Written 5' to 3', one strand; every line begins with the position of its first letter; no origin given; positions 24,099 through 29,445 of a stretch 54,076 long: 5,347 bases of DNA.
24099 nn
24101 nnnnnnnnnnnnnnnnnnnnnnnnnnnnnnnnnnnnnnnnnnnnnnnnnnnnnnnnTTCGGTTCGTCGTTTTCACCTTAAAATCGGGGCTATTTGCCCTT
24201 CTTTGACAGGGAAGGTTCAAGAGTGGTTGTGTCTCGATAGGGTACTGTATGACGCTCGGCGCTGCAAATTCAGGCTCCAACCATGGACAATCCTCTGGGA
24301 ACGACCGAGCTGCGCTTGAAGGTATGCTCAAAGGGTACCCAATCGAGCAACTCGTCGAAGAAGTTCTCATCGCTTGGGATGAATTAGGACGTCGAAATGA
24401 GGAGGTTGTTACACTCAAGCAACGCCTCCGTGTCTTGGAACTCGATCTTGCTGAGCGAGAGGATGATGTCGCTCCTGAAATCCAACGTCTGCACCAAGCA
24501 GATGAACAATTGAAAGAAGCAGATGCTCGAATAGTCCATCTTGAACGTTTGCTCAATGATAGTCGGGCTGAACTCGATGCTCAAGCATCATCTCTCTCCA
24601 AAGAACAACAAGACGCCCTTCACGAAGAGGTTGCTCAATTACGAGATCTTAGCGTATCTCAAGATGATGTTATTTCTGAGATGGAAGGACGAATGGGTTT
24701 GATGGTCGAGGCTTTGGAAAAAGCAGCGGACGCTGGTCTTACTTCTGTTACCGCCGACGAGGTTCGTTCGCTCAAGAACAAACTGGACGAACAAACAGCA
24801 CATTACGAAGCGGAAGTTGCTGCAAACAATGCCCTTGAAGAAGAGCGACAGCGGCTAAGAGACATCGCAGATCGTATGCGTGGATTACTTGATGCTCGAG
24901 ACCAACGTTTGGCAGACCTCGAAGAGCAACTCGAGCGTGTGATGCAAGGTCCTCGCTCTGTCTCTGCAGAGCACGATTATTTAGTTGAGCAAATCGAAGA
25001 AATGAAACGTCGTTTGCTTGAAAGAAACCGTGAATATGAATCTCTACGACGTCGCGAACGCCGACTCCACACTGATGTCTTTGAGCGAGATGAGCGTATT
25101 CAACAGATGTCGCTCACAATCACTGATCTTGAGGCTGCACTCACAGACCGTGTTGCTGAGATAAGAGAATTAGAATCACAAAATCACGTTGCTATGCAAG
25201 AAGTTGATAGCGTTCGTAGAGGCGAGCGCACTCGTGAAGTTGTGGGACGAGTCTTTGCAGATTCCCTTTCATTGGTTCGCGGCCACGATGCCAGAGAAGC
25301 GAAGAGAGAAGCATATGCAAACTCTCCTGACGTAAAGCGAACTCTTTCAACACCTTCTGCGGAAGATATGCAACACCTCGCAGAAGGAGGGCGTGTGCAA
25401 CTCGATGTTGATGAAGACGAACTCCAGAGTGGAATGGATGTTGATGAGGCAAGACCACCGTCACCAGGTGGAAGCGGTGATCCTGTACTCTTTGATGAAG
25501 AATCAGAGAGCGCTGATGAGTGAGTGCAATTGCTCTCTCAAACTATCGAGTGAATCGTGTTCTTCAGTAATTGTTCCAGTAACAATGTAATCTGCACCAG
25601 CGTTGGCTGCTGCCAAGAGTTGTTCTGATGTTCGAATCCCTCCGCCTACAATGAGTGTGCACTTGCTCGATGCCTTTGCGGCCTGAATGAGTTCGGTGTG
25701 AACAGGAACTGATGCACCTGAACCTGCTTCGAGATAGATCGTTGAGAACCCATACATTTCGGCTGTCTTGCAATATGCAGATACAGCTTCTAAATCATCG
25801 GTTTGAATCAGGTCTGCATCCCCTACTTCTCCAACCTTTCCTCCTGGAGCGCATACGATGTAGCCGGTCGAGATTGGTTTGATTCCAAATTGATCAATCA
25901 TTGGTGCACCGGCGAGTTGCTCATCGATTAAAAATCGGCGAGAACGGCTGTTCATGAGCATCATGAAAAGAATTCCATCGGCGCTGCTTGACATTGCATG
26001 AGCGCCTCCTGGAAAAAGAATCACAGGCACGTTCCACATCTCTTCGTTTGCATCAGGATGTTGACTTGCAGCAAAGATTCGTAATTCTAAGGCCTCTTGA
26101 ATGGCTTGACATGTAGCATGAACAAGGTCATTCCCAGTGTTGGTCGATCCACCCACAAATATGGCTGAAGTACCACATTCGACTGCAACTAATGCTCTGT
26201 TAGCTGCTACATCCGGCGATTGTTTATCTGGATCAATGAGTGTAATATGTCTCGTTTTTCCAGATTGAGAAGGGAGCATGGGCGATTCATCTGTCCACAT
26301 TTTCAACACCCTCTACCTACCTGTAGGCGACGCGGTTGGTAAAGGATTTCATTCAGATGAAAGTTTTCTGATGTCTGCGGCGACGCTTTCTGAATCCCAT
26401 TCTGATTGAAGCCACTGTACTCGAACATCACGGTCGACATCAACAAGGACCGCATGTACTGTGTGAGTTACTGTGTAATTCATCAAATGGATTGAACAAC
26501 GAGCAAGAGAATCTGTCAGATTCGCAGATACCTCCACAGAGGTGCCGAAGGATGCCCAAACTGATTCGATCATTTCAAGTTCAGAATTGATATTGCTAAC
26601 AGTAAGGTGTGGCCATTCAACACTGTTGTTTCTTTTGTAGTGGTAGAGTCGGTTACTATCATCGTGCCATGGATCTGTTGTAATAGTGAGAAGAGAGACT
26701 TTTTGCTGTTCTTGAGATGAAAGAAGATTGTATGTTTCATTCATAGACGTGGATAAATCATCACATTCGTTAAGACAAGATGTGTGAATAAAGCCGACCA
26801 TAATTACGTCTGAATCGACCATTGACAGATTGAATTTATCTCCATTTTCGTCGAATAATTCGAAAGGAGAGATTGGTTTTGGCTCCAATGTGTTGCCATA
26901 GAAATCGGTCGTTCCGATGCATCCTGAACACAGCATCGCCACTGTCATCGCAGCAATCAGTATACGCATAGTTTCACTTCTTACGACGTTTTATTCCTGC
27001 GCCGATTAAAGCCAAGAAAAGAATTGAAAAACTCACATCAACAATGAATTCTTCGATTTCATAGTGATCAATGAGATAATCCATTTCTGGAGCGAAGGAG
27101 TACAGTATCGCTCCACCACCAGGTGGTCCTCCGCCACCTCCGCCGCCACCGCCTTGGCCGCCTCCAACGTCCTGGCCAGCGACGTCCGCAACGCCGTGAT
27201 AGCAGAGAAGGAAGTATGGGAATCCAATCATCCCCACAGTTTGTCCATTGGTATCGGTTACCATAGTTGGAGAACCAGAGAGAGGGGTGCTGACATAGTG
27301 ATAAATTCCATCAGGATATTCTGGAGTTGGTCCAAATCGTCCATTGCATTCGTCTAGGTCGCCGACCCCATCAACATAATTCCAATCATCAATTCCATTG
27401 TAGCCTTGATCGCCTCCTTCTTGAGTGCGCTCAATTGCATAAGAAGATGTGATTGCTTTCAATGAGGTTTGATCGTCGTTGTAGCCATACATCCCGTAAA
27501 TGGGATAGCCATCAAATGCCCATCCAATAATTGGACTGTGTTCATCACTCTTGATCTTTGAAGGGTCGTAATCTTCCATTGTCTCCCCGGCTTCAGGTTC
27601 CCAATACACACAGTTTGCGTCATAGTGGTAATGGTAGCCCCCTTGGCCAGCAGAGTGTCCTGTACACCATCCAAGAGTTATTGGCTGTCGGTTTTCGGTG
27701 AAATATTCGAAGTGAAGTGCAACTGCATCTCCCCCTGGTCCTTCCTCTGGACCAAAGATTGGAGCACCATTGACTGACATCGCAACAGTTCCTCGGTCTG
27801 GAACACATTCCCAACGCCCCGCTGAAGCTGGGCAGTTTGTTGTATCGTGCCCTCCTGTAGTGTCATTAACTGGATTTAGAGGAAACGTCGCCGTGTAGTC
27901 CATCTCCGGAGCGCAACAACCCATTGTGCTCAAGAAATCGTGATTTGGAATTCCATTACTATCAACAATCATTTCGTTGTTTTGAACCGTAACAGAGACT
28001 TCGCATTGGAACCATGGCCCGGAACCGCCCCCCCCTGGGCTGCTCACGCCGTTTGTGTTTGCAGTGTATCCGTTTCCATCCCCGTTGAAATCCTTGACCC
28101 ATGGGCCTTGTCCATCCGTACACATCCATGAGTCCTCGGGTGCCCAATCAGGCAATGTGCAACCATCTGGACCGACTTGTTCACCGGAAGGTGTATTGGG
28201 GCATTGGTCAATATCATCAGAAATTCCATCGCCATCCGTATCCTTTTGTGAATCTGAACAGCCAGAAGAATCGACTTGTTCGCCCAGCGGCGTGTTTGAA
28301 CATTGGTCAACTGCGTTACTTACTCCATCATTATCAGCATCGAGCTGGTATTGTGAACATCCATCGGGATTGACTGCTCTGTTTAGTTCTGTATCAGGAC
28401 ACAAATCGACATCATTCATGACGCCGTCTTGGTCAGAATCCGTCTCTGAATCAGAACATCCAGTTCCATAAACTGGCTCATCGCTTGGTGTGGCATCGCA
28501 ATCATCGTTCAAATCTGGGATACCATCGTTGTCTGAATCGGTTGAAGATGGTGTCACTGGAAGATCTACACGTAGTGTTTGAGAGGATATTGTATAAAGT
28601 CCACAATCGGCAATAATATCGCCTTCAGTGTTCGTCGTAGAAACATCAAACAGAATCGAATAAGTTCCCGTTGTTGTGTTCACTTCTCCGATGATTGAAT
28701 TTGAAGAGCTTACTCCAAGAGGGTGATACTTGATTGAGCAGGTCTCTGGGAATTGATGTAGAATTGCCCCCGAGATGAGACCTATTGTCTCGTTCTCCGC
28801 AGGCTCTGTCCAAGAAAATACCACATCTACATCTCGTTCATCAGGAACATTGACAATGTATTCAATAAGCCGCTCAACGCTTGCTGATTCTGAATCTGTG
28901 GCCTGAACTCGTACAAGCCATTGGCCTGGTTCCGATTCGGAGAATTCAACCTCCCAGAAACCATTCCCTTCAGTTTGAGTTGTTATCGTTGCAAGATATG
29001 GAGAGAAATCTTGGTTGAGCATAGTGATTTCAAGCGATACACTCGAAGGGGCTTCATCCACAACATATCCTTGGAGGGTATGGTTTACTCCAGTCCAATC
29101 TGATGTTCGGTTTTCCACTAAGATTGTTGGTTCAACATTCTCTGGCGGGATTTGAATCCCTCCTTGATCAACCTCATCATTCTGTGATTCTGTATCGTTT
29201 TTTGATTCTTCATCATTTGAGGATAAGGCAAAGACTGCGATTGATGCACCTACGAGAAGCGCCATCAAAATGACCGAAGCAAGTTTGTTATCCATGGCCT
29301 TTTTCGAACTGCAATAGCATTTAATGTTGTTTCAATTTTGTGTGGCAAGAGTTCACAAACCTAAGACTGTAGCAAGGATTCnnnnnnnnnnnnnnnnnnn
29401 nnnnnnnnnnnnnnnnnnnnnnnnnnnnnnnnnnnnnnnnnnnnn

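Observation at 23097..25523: MamK-like actin plus an acidic coiled-coil partner: a candidate archaeal cytomotive filament module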

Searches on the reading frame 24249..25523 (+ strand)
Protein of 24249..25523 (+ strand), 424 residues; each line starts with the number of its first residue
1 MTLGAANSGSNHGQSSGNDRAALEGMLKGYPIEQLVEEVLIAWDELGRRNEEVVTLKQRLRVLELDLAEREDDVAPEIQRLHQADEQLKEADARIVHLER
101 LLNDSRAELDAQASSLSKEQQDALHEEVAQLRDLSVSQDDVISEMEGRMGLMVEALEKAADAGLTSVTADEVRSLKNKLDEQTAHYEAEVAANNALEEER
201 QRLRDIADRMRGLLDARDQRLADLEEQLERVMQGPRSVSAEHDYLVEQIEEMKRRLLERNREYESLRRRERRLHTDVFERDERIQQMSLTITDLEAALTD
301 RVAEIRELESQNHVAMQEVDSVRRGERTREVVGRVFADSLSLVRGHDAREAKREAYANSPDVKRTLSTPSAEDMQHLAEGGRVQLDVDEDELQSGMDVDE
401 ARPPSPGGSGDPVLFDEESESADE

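Call 3: search_protein_families(library=pfam, proteins=[window:24249-25523:+], max_evalue=0.01)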
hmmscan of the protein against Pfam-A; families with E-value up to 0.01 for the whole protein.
window:24249-25523:+ (424 aa): 0 families

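Call 4: search_protein_families(library=ncbifam, proteins=[window:24249-25523:+], max_evalue=0.01)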
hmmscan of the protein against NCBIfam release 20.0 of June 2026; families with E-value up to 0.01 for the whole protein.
window:24249-25523:+ (424 aa): 5 families
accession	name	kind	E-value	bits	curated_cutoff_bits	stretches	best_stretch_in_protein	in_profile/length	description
TIGR02169.1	SMC_prok_A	equivalog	7.1e-10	37.2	729.4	1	42-323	715-986/1165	chromosome segregation protein SMC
TIGR02168.1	SMC_prok_B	equivalog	3.8e-06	25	567.35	1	49-323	670-944/1181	chromosome segregation protein SMC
TIGR04523.1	Mplasa_alph_rch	subfamily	0.0002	19.4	270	1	171-313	458-599/745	helix-rich protein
NF045487.1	ASRP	equivalog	0.0012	17.6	300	0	168-323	126-272/593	archaea-specific SMC-related protein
NF058615.1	cyano_YWSERL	exception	0.0091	15.9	50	1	39-65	2-29/42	YWSERL motif small protein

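Call 8: search_solved_structures(query=window:24249-25523:+, max_evalue=0.01)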
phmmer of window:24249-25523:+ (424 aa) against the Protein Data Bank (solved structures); distinct sequences matched with E-value up to 0.01: 0.

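Call 12: find_homologous_proteins(query=window:24249-25523:+, max_evalue=0.001)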
Query window:24249-25523:+ (424 aa): 1378 proteins with E <= 0.001 among 8000 candidates; the best 120 are listed.
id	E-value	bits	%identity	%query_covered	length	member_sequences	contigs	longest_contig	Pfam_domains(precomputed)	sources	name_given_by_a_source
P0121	3.5e-245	831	96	100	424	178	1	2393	-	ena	-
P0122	9.2e-245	830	96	100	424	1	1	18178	-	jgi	-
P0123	6.5e-244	827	95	100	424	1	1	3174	-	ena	-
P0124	3.4e-243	825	95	100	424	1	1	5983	-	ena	-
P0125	5.8e-223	758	88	100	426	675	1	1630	-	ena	-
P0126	9.7e-221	751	86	100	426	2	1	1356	-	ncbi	-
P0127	3.4e-220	749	86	100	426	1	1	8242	-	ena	-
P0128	4.6e-220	749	88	99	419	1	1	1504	-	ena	-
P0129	1.3e-206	704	83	99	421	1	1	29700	-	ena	-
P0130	1.0e-196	672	80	97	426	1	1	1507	-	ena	-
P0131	8.0e-193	659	97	80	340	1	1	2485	-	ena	-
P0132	3.7e-187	640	76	99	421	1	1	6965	-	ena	-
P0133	1.8e-184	632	76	95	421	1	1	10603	-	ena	-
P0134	2.4e-184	631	76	95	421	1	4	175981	-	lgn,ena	-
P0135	3.1e-184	631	76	95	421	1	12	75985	-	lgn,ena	-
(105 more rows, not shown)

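Call 63: predict_structure(alignment_id=A4)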
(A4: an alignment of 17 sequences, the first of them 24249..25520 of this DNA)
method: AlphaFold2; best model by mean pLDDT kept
length: 424 residues; sequences in the alignment: 17
mean_pLDDT: 74.8   pTM: 0.21
mean pLDDT of the five models: 74.8, 73.0, 71.2, 69.2, 68.5
residues with pLDDT >= 90: 46; 70-90: 250; 50-70: 76; < 50: 52
segments of 3 or more residues with pLDDT < 50: 1-15, 234-238, 396-424
pLDDT, mean of each block of 10 residues (from residue 1): 34 48 68 79 87 89 87 86 90 90 84 69 80 78 77 76 70 81 82 86 88 87 82 54 79 91 88 88 90 92 91 84 71 64 59 54 68 77 72 51 43 41 42
secondary structure, 60 per line:
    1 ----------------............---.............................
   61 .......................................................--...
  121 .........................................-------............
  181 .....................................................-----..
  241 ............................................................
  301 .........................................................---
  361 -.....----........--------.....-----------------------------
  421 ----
elements in order: H17-28 H32-115 H118-161 H169-233 H239-357 E362-366 H371-378 E387-391

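Call 70: fold_search(model_id=the predicted structure, library=pdb)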
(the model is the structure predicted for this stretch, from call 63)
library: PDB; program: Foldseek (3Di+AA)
matches with E <= 10: 15; with E <= 0.001: 0
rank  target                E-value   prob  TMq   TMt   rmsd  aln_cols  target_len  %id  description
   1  9cb9_A                2.2e+00  0.09  0.06  0.06  20.9        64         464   14  Bacteriophage PhiTE extended tail (released 2025-04-16)
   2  9mt5_B                2.9e+00  0.08  0.08  0.08  16.2        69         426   13  Helical tail assembly of phage JohannRWettstein (Bas63) (released 2025-11-19)
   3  9xpf_A                3.5e+00  0.07  0.06  0.04  21.2        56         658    9  The structure of sheath and tube proteins of phage Phikz (released 2026-02-11)
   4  9cuy_A                4.1e+00  0.06  0.06  0.05  20.8        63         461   13  Bacteriophage PhiTE extended baseplate (released 2025-04-16)
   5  9cc7_J                4.6e+00  0.06  0.06  0.06  20.2        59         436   12  Bacteriophage PhiTE extended connector complex (released 2025-04-16)
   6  9c39_H                5.0e+00  0.07  0.08  0.08  13.0        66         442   14  Bacteriophage Sf14 neck C6 reconstruction (released 2025-02-05)
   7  9cc7_I                5.3e+00  0.06  0.06  0.06  18.6        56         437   14  Bacteriophage PhiTE extended connector complex (released 2025-04-16)
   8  9cuy_C                5.3e+00  0.06  0.06  0.06  20.3        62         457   13  Bacteriophage PhiTE extended baseplate (released 2025-04-16)
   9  5uk3_I                5.7e+00  0.02  0.07  0.12  10.0        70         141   23  Crystal structure of cyanase from T. urticae (released 2017-06-21)
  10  3j9q_A                6.1e+00  0.06  0.08  0.08  15.5        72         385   15  Atomic structures of a bactericidal contractile nanotube in its pre- and post-contraction states (released 2015-04-01)
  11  9c3b_A                7.4e+00  0.06  0.08  0.08  13.7        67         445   13  Structure of the Shigella flexneri bacteriophage Sf14 - tail helical (released 2025-02-05)
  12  7o3x_A                7.9e+00  0.05  0.14  0.22  15.8       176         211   19  Structural basis for VIPP1 oligomerization and maintenance of thylakoid membrane integrity (released 2021-06-30)
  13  7b5h_AI               7.9e+00  0.04  0.08  0.18  10.2        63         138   16  Cryo-EM structure of the contractile injection system base plate from Anabaena PCC7120 (released 2022-02-23)
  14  9mt4_R                8.5e+00  0.04  0.08  0.08  14.1        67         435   13  Connector structure of phage JohannRWettstein (Bas63) (released 2025-11-19)
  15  9cba                  9.7e+00  0.04  0.06  0.06  16.8        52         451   13  Bacteriophage PhiTE contracted tail (released 2025-04-16)

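Call 94: search_protein_families(library=padloc, proteins=[window:24249-25523:+], max_evalue=0.001)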
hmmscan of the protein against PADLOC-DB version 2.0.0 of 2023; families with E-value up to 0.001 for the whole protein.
window:24249-25523:+ (424 aa): 1 family
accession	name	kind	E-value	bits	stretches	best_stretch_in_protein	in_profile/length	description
PDLC00580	JetC3|JetC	-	0.00033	17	1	171-367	257-446/1068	DUF3584 domain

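Call 95: search_protein_families(library=phrogs, proteins=[window:24249-25523:+], max_evalue=0.001)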
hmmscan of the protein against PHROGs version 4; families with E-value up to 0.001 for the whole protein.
window:24249-25523:+ (424 aa): 0 families

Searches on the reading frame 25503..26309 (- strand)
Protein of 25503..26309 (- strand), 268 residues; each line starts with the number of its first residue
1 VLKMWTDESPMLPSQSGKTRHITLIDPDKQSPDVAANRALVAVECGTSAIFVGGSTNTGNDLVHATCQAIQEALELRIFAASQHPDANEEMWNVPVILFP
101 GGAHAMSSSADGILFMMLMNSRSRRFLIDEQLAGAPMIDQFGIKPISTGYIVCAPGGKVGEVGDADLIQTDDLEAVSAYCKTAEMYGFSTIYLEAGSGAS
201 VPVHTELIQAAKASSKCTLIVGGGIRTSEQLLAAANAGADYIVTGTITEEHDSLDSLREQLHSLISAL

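Call 3: search_protein_families(library=pfam, proteins=[window:25503-26309:-], max_evalue=0.01)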
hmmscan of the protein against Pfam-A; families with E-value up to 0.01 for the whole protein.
window:25503-26309:- (268 aa): 4 families
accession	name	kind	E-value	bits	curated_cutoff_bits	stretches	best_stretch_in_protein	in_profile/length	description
PF01884.23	PcrB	-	2.3e-43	148.7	23.9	1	18-254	5-219/226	PcrB family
PF00977.27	His_biosynth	-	5.5e-06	26.4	23.6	1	196-252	53-109/228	Histidine biosynthesis protein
PF02310.24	B12-binding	-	0.00024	21.4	32.1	1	179-248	48-114/121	B12 binding domain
PF02581.23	TMP-TENI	-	0.00025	20.9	27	1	210-248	85-125/180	Thiamine monophosphate synthase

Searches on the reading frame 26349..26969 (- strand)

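Call 77: search_protein_families(library=pfam, proteins=[window:26349-26969:-], max_evalue=0.0001)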
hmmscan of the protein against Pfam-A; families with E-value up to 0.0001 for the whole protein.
window:26349-26969:- (206 aa): 1 family
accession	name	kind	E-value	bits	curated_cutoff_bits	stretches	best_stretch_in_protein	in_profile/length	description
PF02630.20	SCO1-SenC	-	1.8e-12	47.8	22.8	1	34-180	2-132/134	SCO1/SenC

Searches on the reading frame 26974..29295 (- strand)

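Call 77: search_protein_families(library=pfam, proteins=[window:26974-29295:-], max_evalue=0.0001)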
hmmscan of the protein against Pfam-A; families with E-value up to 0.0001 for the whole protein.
window:26974-29295:- (773 aa): 2 families
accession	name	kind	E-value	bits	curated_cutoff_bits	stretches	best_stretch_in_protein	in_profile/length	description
PF14240.11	YHYH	-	7.7e-34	117.8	25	1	489-671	8-182/193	YHYH protein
PF02412.23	TSP_3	-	1e-08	35.1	25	0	346-370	12-33/36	Thrombospondin type 3 repeat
